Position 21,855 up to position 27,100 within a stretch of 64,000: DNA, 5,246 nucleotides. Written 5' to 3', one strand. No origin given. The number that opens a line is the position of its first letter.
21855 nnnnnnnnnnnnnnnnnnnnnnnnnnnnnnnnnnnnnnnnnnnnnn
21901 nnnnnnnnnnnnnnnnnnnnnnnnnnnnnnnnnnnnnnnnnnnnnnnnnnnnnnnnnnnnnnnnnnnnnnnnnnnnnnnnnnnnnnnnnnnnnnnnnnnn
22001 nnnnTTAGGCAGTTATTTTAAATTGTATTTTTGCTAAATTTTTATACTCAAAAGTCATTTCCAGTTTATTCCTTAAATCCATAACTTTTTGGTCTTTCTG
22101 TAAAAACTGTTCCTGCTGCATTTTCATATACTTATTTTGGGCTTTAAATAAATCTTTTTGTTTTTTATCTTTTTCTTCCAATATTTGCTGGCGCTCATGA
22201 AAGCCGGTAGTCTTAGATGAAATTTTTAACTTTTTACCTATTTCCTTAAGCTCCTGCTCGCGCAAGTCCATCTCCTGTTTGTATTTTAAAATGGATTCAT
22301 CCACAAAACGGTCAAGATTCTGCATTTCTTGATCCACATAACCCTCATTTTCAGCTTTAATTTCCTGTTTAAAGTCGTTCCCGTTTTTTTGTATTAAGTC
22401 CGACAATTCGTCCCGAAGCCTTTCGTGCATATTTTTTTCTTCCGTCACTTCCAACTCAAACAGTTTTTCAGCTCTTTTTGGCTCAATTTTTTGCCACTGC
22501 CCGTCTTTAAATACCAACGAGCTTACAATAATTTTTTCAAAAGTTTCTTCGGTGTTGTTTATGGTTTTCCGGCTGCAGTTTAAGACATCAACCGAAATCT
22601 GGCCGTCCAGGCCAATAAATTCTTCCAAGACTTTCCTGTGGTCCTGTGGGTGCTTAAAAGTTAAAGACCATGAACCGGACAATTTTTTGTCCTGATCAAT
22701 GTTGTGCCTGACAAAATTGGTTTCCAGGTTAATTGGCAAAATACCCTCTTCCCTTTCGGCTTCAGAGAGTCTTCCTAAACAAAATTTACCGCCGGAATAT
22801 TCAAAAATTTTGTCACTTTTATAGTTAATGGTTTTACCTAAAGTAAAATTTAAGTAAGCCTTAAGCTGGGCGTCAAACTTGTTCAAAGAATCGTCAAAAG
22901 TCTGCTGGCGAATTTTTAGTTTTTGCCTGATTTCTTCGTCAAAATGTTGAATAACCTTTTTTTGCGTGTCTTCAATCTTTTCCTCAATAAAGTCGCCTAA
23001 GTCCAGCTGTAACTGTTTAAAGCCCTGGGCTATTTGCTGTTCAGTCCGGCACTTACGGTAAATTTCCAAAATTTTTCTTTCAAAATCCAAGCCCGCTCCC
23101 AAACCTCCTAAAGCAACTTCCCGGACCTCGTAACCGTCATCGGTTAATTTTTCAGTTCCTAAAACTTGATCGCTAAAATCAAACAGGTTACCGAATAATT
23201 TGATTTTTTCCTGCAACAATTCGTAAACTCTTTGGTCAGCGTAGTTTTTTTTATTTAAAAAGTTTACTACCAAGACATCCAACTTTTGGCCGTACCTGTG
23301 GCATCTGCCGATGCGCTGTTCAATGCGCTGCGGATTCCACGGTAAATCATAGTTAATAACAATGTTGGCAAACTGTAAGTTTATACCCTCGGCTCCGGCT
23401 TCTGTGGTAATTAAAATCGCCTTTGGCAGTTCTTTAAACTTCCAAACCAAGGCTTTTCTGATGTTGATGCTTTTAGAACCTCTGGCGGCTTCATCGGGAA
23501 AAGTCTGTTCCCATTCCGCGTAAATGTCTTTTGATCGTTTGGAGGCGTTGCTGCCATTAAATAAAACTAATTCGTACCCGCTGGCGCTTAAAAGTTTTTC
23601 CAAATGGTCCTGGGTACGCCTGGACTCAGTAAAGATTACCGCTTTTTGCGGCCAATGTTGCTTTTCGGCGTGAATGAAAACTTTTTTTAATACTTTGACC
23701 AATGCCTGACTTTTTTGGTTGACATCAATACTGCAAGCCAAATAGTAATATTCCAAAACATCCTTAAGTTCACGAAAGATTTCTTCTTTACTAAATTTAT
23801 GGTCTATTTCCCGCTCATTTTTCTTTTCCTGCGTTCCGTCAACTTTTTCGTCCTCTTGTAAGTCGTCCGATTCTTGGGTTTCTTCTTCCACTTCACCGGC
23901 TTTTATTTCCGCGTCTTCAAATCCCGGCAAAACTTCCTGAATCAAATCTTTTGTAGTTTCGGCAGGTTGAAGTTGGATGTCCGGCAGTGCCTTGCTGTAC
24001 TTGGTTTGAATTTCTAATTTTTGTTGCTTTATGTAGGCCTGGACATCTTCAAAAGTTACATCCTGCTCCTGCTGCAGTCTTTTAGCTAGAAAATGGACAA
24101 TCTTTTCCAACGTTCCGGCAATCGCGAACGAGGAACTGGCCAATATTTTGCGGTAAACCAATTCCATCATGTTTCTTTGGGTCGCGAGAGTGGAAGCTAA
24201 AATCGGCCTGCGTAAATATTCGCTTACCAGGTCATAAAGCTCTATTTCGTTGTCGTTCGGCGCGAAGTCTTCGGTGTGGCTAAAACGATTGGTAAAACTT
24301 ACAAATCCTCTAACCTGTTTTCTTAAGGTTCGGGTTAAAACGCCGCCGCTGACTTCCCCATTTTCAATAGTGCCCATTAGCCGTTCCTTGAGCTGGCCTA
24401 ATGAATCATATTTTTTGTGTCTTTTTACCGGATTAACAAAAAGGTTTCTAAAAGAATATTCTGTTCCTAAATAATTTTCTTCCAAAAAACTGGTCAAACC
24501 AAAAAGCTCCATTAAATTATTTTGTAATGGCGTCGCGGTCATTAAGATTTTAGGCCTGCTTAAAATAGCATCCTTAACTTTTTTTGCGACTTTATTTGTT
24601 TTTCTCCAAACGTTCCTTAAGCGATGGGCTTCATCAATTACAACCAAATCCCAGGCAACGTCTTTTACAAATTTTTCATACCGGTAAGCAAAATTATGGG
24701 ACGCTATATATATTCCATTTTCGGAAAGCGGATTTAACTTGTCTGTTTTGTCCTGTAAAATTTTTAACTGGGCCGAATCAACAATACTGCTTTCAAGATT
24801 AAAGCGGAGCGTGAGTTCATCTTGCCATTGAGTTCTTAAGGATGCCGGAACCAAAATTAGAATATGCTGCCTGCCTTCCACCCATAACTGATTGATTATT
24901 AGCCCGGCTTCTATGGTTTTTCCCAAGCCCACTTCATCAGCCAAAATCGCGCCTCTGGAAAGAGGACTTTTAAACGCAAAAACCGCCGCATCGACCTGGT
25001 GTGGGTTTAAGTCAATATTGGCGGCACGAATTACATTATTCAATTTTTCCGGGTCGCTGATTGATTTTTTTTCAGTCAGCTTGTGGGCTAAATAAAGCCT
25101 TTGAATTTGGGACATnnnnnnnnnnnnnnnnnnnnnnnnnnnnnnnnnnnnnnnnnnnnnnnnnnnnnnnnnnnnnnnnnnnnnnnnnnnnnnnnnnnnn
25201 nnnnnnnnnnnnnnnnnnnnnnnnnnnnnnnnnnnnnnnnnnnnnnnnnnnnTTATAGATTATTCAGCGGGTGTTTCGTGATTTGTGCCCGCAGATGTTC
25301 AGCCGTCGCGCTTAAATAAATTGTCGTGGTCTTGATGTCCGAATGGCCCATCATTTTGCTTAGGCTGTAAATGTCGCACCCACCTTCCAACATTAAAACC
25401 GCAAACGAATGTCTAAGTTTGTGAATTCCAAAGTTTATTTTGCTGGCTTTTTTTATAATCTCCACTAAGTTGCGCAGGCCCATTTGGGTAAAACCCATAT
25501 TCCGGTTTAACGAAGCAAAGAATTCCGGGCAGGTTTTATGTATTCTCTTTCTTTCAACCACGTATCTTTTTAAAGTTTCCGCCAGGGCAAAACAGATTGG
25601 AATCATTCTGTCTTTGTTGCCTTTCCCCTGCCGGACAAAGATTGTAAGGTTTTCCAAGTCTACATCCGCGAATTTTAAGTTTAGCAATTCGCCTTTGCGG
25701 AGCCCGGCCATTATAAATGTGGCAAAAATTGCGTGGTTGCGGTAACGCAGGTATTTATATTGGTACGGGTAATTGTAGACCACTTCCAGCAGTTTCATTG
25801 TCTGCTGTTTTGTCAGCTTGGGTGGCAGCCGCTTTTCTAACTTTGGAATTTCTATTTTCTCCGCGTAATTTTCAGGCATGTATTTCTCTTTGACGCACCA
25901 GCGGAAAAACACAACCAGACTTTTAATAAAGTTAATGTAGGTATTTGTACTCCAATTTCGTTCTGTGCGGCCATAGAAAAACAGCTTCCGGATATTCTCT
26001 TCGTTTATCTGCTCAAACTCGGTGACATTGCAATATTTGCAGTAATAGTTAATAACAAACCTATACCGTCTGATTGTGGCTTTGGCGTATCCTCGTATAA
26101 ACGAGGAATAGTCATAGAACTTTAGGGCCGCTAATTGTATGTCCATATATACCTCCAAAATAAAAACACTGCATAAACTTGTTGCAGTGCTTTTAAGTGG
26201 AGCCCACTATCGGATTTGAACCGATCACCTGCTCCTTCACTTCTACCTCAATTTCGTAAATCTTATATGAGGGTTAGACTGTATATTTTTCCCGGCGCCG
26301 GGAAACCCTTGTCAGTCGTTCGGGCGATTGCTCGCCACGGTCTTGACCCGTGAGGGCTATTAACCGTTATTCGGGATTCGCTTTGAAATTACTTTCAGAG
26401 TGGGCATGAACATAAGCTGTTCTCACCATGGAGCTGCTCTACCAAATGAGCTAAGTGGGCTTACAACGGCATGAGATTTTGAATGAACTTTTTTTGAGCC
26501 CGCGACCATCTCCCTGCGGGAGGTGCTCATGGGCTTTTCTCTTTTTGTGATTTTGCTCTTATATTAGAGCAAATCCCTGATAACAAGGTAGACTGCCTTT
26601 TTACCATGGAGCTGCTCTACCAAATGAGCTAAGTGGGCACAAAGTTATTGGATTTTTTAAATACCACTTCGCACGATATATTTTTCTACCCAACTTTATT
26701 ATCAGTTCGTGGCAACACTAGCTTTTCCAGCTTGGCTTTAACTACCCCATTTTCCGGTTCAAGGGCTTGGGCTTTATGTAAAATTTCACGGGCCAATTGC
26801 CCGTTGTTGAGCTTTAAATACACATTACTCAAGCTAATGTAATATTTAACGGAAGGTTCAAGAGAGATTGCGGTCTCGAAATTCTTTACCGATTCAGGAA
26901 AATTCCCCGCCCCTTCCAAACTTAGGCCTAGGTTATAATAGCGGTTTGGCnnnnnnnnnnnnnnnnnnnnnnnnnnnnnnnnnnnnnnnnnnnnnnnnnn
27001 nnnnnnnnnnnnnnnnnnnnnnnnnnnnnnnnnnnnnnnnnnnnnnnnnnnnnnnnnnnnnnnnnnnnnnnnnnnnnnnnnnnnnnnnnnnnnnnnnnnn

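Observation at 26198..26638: tRNA-Thr(GGU) split by a ~186-nt intervening sequence, with its 5' half duplicated in tandem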

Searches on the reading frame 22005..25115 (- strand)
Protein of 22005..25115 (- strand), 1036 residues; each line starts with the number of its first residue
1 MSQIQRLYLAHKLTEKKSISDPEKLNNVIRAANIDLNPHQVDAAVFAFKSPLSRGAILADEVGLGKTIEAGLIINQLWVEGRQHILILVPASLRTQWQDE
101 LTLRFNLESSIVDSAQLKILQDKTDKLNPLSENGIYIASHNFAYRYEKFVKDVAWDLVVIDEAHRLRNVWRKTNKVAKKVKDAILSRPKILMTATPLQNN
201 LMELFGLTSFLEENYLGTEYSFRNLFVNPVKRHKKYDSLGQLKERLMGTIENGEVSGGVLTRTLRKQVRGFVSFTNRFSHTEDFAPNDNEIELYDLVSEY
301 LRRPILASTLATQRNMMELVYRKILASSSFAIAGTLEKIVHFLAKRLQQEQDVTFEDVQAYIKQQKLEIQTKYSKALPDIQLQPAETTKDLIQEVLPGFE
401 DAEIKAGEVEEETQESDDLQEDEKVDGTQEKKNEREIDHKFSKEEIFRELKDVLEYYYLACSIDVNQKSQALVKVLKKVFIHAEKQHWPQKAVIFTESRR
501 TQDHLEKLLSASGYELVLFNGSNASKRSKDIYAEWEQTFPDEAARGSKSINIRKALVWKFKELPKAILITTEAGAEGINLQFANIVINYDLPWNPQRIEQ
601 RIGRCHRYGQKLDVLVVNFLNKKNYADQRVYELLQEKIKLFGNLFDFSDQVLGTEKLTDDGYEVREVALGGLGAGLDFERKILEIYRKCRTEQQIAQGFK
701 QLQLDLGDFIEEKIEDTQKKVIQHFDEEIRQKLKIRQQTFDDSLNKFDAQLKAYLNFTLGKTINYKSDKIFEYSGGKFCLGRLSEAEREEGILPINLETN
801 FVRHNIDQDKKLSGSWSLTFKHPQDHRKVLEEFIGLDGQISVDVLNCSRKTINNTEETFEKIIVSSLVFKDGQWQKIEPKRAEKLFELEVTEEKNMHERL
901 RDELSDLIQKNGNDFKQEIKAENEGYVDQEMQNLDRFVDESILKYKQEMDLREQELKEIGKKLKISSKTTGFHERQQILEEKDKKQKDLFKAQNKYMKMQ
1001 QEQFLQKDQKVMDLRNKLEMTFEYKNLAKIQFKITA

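Call 17: search_protein_families(library=pfam, proteins=[window:22005-25115:-])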
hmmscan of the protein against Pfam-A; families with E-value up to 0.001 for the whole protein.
window:22005-25115:- (1036 aa): 5 families
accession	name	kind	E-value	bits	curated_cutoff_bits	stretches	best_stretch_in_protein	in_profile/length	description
PF00176.29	SNF2-rel_dom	-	2.5e-32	112.6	24.9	1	53-295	17-250/290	SNF2-related domain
PF00271.37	Helicase_C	-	3.1e-20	72.9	23.5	1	475-609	5-110/110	Helicase conserved C-terminal domain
PF04851.21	ResIII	-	8.6e-10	39.2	22.5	1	51-196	21-162/164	Type III restriction enzyme, res subunit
PF00270.35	DEAD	-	1.2e-07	32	26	1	55-200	16-163/167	DEAD/DEAH box helicase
PF13872.12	AAA_34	-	5.4e-05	22.7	27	1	44-184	59-205/306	P-loop containing NTP hydrolase pore-1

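Call 79: search_protein_families(library=padloc, proteins=[window:22005-25115:-], max_evalue=0.00001)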
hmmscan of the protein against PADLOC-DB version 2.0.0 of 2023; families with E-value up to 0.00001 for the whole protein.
window:22005-25115:- (1036 aa): 42 families (the best 25 are shown)
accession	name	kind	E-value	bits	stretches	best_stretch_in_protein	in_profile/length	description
PDLC02619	DrmD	-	1.8e-157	524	2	26-349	23-325/872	DrmD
PDLC02500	BrxHI|BrxHII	-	1.7e-52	177.1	2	414-646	405-610/933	BrxHI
PDLC02621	DrmD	-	7.5e-48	161.5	2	409-626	442-642/1040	DrmD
PDLC02623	DrmD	-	5.9e-46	154.7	2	25-226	88-309/1040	DrmD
PDLC02843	DpdE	-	6.6e-44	148.1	2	29-214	152-315/1091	DpdE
PDLC02840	DpdE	-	9.8e-40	134.7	2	31-205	155-311/1091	DpdE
PDLC00659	HmaA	-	4.7e-39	132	2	29-197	98-271/1176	SNF2 helicase / DEAD-box helicase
PDLC02620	DrmD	-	7.8e-35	118.1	2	546-636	516-605/1060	DrmD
PDLC02504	BrxHI|BrxHII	-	3.5e-34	115.9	2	565-653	537-625/971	BrxHII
PDLC02572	DrmA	-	1.3e-33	114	2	35-144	118-228/1043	DrmA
PDLC02632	DrmD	-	8.3e-33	111.8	2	34-164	122-264/662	DrmD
PDLC02634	DrmD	-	6.7e-32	108.2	2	27-215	83-275/900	DrmD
PDLC02844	DpdE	-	1.2e-31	107.5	2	29-262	147-372/1074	DpdE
PDLC02846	DpdE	-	7e-31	104.9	2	29-203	156-329/1034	DpdE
PDLC00633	ZorD1|ZorD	-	2.6e-30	103.2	2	29-240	440-643/908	"SWI2/SNF2 helicase, Mrr-like nuclease"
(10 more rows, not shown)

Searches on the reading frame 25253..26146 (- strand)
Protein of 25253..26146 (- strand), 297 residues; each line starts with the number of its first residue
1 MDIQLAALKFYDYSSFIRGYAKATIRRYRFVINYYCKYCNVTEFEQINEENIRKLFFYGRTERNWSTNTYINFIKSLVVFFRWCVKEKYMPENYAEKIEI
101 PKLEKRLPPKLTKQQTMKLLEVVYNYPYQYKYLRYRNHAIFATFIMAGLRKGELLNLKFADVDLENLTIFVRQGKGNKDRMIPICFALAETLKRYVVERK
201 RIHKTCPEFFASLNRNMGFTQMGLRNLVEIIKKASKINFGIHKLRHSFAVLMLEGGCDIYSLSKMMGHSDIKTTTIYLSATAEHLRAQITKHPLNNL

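Call 16: find_encoding_contigs(protein=window:25253-26146:-, flank=6000, max_places=10)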
Protein window:25253-26146:- (297 aa): no gene with exactly this product is on record in the collection.

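Call 17: search_protein_families(library=pfam, proteins=[window:25253-26146:-])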
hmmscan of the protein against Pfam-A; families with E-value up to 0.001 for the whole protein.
window:25253-26146:- (297 aa): 4 families
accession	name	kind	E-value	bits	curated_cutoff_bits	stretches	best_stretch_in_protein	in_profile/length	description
PF00589.27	Phage_integrase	-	6.6e-28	98.1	27.1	1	111-283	3-171/172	Phage integrase family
PF13495.12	Phage_int_SAM_4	-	8.8e-10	39.3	27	1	17-89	11-83/85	Phage integrase, N-terminal SAM-like domain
PF13102.12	Phage_int_SAM_5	-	5e-06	27.2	22.3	1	21-97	18-97/98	Phage integrase SAM-like domain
PF02899.23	Phage_int_SAM_1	-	6.2e-05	23.6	22.3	1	10-88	4-83/83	Phage integrase, N-terminal SAM-like domain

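Call 18: find_related_loci(query=window:25253-26146:-, collection=genome_contigs, flank=4000)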
Query window:25253-26146:- (297 aa) in genome_contigs; peptide patterns used: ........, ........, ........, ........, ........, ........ (x = any residue, [..] = any of these).
239 stretches matched a pattern; 196 encode a relative of the query (tblastn E <= 1e-3); the best 80 are kept; 80 distinct loci.
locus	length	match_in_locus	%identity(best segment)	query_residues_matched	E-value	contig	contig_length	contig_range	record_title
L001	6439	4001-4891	69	1-297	1e-148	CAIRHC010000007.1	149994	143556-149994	MAG: Candidatus Vogelbacteria bacterium isolate KTt_bin-1541 genome assembly, contig: bin-1541:07/11, whole genome shotg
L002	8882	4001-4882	67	2-295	3e-142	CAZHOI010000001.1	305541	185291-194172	MAG TPA_asm: uncultured Candidatus Saccharibacteria bacterium isolate SRP063590_co1_18 genome assembly, contig: NODE_20_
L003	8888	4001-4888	67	2-297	4e-142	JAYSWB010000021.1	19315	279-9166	MAG: bacterium isolate GFS_12865 GFS_12865_20, whole genome shotgun sequence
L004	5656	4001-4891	66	1-297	7e-141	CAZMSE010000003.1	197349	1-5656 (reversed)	MAG TPA_asm: uncultured Saprospiraceae bacterium isolate SRP173033_co3_183 genome assembly, contig: NODE_20_length_19734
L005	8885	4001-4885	67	1-295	3e-140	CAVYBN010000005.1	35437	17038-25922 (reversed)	MAG: Candidatus Parcubacteria bacterium isolate MFD03044.bin.2.101 genome assembly, contig: contig_54335, whole genome s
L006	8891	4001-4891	67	1-297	2e-140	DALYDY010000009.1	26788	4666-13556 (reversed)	MAG TPA_asm: Candidatus Paceibacterota bacterium isolate CTOTU14240 NODE_376_length_26788_cov_6.513111, whole genome sho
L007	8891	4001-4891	64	1-297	9e-140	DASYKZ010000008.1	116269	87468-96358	MAG TPA_asm: Candidatus Paceibacterota bacterium isolate SMAG_U4335 k141_169665, whole genome shotgun sequence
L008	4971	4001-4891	66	1-297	4e-140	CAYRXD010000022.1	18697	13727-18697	MAG TPA_asm: uncultured Candidatus Saccharibacteria bacterium isolate binchicken_co125_168 genome assembly, contig: NODE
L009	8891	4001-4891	67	1-297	4e-140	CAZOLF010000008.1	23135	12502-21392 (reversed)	MAG TPA_asm: uncultured Candidatus Saccharibacteria bacterium isolate SRP219642_co7_584 genome assembly, contig: NODE_30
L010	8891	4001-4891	66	1-297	2e-138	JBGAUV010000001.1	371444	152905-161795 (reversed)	MAG: Candidatus Paceibacteria bacterium isolate MAG_MBR_H10.111 MBRH10-111_opera_contig_99, whole genome shotgun sequenc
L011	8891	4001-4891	66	1-297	5e-138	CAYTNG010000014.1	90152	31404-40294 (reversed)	MAG TPA_asm: uncultured Saprospiraceae bacterium isolate SRP189682_co1_339 genome assembly, contig: NODE_171_length_9015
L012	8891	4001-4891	66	1-297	2e-138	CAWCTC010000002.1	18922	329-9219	MAG: uncultured bacterium isolate MFD01476.bin.2.188 genome assembly, contig: contig_89893, whole genome shotgun sequenc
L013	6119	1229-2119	65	1-297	3e-138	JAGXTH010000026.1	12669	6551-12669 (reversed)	MAG: Simkania sp. isolate CROMO_BS_87_3_0 c_000000141221, whole genome shotgun sequence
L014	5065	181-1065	66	1-295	4e-138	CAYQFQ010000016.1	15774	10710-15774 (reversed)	MAG TPA_asm: uncultured Candidatus Saccharibacteria bacterium isolate SRP272421_co3_37 genome assembly, contig: NODE_975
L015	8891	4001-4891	65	1-297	9e-138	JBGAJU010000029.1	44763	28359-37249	MAG: Flavipsychrobacter sp. isolate MAG_MBR_H10.91 MBRH10-91_opera_contig_3073, whole genome shotgun sequence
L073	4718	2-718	71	59-297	1e-120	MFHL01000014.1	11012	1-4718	MAG: Candidatus Giovannonibacteria bacterium RIFCSPHIGHO2_02_FULL_44_11 rifcsphigho2_02_scaffold_21177, whole genome sho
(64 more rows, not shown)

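Call 49: find_related_loci(query=window:25253-26146:-, collection=viral_contigs, flank=3000)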
Query window:25253-26146:- (297 aa) in viral_contigs; peptide patterns used: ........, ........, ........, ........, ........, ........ (x = any residue, [..] = any of these).
8 stretches matched a pattern; 3 encode a relative of the query (tblastn E <= 1e-3); 3 distinct loci.
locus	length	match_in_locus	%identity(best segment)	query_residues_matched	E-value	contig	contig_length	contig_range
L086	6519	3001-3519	32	144-287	1e-15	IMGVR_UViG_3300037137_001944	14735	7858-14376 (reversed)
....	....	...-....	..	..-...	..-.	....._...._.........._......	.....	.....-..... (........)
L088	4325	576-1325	27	19-285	7e-10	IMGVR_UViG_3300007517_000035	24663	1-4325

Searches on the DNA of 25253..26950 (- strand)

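Call 3: search_rna_families(source=window, start=25900, end=26950, threshold=evalue, max_evalue=1, show_alignments=5)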
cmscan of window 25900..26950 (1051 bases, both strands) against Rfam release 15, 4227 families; matches with E-value up to 1: 2.
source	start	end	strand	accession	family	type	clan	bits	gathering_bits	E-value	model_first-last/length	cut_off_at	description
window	26565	26617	-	RF03269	mir-5697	Gene; miRNA;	-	21.2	50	0.24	1-59/59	no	mir-5697 microRNA precursor family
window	26116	26196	+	RF01472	rli40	Gene; sRNA;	-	18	100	0.061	1-263/263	no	Listeria sRNA rli40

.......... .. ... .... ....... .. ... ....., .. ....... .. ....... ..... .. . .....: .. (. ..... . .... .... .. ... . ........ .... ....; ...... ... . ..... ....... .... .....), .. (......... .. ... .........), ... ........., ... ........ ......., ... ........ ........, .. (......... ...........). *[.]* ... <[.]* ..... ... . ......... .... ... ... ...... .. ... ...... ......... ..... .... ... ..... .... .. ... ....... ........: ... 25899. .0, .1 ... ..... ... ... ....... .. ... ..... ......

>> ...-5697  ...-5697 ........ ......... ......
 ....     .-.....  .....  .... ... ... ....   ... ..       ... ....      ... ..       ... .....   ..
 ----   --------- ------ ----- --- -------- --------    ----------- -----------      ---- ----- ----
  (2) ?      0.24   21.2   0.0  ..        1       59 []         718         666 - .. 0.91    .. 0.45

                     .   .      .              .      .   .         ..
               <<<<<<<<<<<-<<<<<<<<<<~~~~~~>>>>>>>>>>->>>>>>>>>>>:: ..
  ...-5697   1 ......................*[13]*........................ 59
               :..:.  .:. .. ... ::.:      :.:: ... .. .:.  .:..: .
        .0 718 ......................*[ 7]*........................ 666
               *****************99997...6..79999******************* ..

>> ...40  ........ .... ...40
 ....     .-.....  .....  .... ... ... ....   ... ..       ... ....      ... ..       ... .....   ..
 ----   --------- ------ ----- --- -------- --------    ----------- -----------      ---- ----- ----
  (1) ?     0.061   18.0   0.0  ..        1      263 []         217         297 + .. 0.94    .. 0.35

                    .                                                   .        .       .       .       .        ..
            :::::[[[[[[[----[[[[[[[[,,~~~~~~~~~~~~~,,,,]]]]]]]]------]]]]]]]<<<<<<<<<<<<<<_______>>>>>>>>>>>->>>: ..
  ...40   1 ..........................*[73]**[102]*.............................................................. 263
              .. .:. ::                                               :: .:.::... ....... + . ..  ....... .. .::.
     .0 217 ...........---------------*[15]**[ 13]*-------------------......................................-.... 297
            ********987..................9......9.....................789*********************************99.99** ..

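Call 28: search_rna_families(source=window, start=26190, end=26470, threshold=evalue, max_evalue=10, show_alignments=3)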
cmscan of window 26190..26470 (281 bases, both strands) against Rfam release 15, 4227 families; matches with E-value up to 10: 2.
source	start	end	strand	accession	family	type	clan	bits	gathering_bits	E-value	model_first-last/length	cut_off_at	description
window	26192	26208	-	RF01072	TMV_UPD-PK3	Cis-reg;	-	11.6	34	2.4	1-22/31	no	Pseudoknot of upstream pseudoknot domain (UPD) of the 3'UTR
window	26436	26454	-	RF02475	GlsR6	Gene; snRNA; snoRNA; CD-box;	-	11.1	75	3.4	41-59/59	no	Small nucleolar RNA GlsR6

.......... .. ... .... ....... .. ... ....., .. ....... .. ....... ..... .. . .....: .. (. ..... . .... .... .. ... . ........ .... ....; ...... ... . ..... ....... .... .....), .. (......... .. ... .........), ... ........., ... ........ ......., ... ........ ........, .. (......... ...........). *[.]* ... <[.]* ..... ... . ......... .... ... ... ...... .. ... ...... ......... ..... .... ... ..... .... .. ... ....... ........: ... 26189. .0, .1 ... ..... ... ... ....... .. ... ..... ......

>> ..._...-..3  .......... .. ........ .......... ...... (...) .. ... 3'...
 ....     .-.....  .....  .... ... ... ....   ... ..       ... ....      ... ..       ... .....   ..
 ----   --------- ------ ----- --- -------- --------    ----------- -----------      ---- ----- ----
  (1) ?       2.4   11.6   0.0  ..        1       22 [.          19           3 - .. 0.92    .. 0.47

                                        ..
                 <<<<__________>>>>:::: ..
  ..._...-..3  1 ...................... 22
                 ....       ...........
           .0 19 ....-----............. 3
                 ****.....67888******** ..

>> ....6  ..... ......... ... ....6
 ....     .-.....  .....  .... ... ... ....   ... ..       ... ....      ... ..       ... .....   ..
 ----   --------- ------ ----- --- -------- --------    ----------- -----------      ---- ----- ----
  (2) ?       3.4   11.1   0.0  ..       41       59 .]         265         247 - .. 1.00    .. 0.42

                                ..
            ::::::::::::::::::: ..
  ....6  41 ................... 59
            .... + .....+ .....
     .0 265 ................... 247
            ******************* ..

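Call 29: search_rna_families(sources=[L001, L013, L021, L027, L051, L053, L057, L045], threshold=evalue, max_evalue=1, show_alignments=2)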
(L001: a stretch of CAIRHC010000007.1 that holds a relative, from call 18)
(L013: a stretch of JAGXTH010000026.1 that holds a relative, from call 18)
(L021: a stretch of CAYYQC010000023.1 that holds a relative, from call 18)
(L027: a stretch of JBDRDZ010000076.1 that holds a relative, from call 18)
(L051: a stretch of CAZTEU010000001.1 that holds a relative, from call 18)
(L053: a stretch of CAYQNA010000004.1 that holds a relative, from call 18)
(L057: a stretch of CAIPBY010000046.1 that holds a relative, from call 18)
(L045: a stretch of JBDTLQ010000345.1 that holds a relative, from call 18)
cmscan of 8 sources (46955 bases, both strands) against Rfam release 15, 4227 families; matches with E-value up to 1: 12.
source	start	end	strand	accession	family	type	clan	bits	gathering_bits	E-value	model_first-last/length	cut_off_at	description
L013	2157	2278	+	RF03000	LOOT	Gene; sRNA;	-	83.8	46.4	1.7e-14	1-121/121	no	LOOT RNA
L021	3762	3888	+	RF03000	LOOT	Gene; sRNA;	-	83.7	46.4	1.9e-14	1-121/121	no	LOOT RNA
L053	6568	6698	+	RF03000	LOOT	Gene; sRNA;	-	75.9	46.4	1.3e-12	1-121/121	no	LOOT RNA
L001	2411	2484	+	RF00005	tRNA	Gene; tRNA;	CL00001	71.9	29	7.1e-14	1-71/71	no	tRNA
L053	3357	3430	+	RF00005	tRNA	Gene; tRNA;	CL00001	70.2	29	2e-13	1-71/71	no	tRNA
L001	2292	2365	+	RF00005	tRNA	Gene; tRNA;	CL00001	65.8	29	3.3e-12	1-71/71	no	tRNA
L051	5566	5675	-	RF00162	SAM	Cis-reg; riboswitch;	CL00012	64.8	44.4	6.2e-13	1-108/108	no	SAM riboswitch aptamer (S box leader)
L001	1464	1534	+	RF00005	tRNA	Gene; tRNA;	CL00001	49.7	29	9e-08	1-71/71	no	tRNA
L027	286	369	+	RF00005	tRNA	Gene; tRNA;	CL00001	39.3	29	6.6e-05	1-71/71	no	tRNA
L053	3357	3431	-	RF04354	Plastid-ycf2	Cis-reg;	-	25.6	65.7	0.41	1-75/75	no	Plastid-ycf2 5UTR RNA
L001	2411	2485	-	RF04354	Plastid-ycf2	Cis-reg;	-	24.9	65.7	0.64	1-75/75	no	Plastid-ycf2 5UTR RNA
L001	5101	5338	-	RF02637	EF0408_EF0409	Gene; sRNA;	-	23.2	440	0.041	1-412/412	no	Enterococcus sRNA EF0408_EF0409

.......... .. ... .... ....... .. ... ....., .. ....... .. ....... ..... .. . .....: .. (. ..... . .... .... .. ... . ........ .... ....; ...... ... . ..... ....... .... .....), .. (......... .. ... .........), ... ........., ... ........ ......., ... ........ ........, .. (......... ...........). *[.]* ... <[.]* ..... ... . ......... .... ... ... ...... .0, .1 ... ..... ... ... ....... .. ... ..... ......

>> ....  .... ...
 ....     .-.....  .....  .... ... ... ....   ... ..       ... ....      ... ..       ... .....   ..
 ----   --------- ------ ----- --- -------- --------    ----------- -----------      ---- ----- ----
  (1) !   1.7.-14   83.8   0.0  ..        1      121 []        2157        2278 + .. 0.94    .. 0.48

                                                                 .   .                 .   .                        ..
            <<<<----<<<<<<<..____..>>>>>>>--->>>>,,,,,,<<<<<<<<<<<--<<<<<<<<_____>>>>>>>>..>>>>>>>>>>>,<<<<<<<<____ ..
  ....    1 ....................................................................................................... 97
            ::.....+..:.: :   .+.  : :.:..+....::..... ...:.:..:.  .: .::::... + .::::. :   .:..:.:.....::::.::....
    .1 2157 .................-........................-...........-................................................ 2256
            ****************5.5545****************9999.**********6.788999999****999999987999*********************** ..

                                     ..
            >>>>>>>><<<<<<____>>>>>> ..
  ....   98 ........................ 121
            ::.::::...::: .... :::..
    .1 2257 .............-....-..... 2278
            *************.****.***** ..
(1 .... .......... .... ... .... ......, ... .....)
